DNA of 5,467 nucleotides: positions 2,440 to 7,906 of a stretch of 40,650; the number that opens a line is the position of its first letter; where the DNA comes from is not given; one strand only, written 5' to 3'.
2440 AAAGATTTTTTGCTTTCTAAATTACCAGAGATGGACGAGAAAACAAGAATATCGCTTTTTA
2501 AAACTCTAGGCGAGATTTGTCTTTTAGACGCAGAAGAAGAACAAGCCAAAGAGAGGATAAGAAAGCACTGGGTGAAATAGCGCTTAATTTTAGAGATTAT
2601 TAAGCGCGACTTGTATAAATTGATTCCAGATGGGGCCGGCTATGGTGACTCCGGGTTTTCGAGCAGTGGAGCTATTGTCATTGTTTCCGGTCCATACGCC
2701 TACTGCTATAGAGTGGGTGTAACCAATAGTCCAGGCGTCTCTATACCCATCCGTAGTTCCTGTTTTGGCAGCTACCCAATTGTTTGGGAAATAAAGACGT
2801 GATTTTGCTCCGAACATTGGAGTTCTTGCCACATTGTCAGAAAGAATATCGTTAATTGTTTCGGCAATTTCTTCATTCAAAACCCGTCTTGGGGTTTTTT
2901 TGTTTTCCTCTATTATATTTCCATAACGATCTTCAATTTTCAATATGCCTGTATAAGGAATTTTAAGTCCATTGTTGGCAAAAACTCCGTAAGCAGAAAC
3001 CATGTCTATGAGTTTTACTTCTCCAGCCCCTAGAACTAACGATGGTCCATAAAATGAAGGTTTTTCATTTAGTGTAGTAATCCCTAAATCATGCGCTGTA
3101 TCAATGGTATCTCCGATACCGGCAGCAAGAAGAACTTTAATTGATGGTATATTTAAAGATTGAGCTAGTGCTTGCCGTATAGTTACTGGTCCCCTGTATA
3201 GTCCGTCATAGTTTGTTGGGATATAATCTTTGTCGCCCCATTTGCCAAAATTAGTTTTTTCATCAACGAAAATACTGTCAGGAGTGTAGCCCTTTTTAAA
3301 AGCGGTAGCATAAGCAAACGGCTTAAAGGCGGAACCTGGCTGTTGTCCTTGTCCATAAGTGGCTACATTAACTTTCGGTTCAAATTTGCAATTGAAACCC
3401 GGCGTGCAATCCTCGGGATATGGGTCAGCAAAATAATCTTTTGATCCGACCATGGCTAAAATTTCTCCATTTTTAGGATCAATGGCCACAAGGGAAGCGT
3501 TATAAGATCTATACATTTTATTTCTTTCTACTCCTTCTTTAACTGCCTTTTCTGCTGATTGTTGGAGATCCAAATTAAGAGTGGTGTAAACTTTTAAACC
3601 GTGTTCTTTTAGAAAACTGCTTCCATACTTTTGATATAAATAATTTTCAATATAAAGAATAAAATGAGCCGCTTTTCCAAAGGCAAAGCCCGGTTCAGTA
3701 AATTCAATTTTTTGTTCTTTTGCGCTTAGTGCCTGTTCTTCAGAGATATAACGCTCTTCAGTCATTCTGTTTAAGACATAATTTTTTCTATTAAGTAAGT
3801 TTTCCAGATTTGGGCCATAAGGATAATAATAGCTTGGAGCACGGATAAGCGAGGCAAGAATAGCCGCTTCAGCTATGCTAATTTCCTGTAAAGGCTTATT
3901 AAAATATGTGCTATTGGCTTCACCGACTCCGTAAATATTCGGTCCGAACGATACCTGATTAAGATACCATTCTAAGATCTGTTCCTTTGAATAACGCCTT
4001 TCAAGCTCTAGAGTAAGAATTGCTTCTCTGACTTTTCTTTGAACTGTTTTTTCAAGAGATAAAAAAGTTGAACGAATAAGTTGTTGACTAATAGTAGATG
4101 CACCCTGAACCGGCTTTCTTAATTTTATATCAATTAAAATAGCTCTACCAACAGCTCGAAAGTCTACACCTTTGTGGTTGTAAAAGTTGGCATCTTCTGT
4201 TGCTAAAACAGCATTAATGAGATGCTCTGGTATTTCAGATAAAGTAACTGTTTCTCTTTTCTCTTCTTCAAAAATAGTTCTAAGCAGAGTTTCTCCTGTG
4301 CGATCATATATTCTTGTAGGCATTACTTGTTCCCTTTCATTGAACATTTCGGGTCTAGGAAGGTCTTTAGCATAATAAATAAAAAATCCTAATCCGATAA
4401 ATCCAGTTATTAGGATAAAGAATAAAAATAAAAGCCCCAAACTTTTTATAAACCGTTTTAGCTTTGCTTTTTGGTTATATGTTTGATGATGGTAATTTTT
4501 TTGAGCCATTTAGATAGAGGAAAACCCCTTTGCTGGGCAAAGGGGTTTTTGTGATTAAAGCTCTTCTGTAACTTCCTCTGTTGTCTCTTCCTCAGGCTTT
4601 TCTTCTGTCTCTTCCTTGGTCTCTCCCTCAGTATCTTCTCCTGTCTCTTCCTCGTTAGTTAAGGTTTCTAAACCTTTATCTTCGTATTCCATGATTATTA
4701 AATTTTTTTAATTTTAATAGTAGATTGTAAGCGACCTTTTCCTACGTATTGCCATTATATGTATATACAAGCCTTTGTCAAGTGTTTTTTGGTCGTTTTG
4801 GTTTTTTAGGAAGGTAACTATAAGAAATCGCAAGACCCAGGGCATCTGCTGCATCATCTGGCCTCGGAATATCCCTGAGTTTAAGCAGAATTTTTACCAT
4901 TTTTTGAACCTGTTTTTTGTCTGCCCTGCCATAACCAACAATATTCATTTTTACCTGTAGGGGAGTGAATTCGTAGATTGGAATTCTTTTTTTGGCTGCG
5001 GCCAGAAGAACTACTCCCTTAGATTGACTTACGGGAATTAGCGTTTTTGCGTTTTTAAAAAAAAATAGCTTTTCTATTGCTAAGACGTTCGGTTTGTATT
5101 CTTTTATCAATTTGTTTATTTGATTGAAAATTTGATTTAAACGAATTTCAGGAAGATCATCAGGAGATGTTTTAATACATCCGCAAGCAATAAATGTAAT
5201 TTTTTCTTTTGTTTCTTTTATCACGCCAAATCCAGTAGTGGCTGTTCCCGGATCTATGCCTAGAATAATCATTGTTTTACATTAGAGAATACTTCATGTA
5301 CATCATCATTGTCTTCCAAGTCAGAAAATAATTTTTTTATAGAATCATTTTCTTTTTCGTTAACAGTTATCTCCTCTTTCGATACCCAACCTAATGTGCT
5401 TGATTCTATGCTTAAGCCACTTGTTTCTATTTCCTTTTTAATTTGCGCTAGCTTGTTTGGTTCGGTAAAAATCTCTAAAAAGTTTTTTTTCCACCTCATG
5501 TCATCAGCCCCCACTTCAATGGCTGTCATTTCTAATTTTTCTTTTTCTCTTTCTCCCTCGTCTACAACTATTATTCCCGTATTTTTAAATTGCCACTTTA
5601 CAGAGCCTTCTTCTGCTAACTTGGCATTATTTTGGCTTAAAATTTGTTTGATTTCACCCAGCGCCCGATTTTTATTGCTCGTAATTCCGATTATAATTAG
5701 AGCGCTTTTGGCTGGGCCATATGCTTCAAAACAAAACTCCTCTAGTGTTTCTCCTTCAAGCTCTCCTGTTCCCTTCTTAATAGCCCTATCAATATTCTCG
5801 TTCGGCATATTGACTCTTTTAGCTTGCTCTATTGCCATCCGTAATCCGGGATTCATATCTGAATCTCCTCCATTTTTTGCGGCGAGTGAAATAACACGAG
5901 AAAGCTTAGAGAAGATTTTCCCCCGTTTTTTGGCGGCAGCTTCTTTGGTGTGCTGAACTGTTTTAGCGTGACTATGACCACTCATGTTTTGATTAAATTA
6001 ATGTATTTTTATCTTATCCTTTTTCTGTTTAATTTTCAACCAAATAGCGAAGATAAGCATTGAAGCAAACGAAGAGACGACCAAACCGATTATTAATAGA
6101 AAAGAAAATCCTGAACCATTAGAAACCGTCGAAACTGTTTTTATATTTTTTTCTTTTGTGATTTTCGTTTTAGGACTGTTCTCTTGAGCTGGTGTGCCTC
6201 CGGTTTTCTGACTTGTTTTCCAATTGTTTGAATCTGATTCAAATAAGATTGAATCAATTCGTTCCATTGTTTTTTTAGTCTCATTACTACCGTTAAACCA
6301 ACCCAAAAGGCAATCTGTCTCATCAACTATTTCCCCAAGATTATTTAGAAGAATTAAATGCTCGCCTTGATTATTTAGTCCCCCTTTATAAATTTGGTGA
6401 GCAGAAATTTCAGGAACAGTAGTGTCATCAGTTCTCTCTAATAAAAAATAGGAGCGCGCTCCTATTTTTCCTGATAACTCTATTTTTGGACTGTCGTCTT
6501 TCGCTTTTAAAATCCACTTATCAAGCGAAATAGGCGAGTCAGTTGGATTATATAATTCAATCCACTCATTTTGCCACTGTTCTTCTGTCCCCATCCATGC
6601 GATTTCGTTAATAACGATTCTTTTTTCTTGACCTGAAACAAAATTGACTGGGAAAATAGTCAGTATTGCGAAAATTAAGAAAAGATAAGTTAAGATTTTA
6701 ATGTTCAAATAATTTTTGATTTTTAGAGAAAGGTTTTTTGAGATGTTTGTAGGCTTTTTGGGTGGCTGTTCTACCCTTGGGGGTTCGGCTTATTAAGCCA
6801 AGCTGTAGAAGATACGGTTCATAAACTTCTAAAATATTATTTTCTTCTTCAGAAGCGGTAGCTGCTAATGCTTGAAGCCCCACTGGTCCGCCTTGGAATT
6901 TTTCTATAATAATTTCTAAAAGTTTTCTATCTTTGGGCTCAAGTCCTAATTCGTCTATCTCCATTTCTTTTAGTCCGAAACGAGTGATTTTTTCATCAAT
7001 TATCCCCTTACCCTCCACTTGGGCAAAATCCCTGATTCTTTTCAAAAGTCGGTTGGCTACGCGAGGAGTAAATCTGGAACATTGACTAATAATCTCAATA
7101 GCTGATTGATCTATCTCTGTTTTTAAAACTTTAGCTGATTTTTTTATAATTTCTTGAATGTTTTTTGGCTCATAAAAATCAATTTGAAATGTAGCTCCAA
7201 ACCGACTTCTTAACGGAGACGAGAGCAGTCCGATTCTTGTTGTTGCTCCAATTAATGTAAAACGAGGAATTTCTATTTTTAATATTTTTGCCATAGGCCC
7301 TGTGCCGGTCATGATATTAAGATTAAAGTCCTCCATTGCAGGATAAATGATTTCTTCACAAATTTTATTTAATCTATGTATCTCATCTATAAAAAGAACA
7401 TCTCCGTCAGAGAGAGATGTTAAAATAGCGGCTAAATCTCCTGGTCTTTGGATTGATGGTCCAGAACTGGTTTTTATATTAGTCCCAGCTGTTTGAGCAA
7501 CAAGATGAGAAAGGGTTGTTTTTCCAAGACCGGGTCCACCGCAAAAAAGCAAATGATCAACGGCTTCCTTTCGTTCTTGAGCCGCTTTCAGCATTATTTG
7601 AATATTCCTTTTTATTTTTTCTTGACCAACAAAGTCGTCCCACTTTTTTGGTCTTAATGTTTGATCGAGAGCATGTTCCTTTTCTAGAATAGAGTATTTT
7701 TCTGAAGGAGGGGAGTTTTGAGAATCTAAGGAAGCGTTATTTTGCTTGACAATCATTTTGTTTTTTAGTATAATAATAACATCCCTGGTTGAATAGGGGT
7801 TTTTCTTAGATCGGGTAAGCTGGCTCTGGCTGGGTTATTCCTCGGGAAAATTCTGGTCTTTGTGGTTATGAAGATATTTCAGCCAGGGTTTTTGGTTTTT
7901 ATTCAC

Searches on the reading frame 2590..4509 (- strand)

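Call 60: search_protein_families(library=pfam, proteins=[window:2590-4509:-], max_evalue=0.0001)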
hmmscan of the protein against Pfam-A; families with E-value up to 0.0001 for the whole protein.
window:2590-4509:- (639 aa): 2 families
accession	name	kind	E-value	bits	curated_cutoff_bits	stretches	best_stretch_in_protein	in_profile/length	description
PF00912.28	Transgly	-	5e-61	205.7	27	1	75-249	4-177/178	Transglycosylase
PF00905.27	Transpeptidase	-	6.1e-24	85.2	22.1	1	339-629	2-295/299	Penicillin binding protein transpeptidase domain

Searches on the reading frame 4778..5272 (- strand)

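Call 60: search_protein_families(library=pfam, proteins=[window:4778-5272:-], max_evalue=0.0001)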
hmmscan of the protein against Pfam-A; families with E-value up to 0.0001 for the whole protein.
window:4778-5272:- (164 aa): 1 family
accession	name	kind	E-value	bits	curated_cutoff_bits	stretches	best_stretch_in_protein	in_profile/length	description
PF02075.23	RuvC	-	3.8e-51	173.3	22.2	1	3-150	1-147/148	Crossover junction endodeoxyribonuclease RuvC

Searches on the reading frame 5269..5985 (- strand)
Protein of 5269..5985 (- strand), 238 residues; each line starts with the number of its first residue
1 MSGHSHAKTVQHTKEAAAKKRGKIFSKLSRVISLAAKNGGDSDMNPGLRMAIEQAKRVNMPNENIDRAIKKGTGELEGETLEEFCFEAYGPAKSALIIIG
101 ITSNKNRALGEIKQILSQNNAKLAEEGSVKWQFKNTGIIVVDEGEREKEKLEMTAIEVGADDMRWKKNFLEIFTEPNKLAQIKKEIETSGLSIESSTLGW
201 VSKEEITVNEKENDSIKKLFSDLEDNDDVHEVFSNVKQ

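Call 60: search_protein_families(library=pfam, proteins=[window:5269-5985:-], max_evalue=0.0001)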
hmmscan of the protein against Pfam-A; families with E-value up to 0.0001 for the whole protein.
window:5269-5985:- (238 aa): 2 families
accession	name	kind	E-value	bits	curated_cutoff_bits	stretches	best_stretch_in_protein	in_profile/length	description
PF01709.26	Transcrip_reg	-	6.6e-42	143.4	27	1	82-236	2-160/160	TACO1/YebC second and third domain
PF20772.2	TACO1_YebC_N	-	3.8e-26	91.8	36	1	6-75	2-73/73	TACO1/YebC protein N-terminal domain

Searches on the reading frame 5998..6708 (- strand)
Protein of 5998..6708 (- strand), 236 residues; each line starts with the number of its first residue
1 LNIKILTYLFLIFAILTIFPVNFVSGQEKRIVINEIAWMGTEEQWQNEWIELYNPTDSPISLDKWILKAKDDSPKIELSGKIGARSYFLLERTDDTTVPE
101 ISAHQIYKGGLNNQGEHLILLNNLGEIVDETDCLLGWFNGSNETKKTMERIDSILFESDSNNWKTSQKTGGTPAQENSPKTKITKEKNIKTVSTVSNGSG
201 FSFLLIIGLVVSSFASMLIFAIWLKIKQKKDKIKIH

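Call 60: search_protein_families(library=pfam, proteins=[window:5998-6708:-], max_evalue=0.0001)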
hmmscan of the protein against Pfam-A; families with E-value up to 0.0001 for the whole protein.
window:5998-6708:- (236 aa): 1 family
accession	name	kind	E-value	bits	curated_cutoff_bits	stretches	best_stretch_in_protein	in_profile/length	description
PF00932.25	LTD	-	3.3e-12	47.2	34.3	1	28-130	5-104/109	Lamin Tail Domain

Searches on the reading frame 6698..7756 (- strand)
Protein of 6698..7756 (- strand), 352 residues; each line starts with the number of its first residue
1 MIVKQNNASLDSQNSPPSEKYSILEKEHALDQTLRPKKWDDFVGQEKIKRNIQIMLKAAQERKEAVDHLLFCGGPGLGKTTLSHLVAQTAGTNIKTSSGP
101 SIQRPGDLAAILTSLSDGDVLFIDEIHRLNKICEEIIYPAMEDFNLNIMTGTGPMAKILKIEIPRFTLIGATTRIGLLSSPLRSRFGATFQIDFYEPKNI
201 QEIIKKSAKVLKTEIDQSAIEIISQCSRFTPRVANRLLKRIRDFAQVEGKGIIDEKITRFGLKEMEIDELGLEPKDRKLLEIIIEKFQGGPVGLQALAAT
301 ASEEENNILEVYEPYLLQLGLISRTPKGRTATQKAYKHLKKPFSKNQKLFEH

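Call 60: search_protein_families(library=pfam, proteins=[window:6698-7756:-], max_evalue=0.0001)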
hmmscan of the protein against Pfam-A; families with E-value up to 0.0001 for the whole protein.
window:6698-7756:- (352 aa): 7 families
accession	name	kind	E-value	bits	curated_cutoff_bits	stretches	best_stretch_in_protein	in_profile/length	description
PF05496.18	RuvB_N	-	2.4e-70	235.8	27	1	34-191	1-158/159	Holliday junction DNA helicase RuvB P-loop domain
PF05491.19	RuvB_C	-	1.1e-26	93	24.7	1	269-340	1-72/72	RuvB C-terminal winged helix domain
PF17864.7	AAA_lid_4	-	9.7e-25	86.6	27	1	195-268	1-74/74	RuvB AAA lid domain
PF00004.35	AAA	-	1.6e-17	64.7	21.2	1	69-192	1-129/131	ATPase family associated with various cellular activities (AAA)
PF07728.20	AAA_5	-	1e-06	29.2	22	1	68-186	1-139/139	AAA domain (dynein-related subfamily)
PF00493.29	MCM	-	2.1e-05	24.2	23.3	0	26-148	10-152/224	MCM P-loop domain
PF06068.19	TIP49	-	6e-05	22.8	23.8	0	30-94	13-78/347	TIP49 P-loop domain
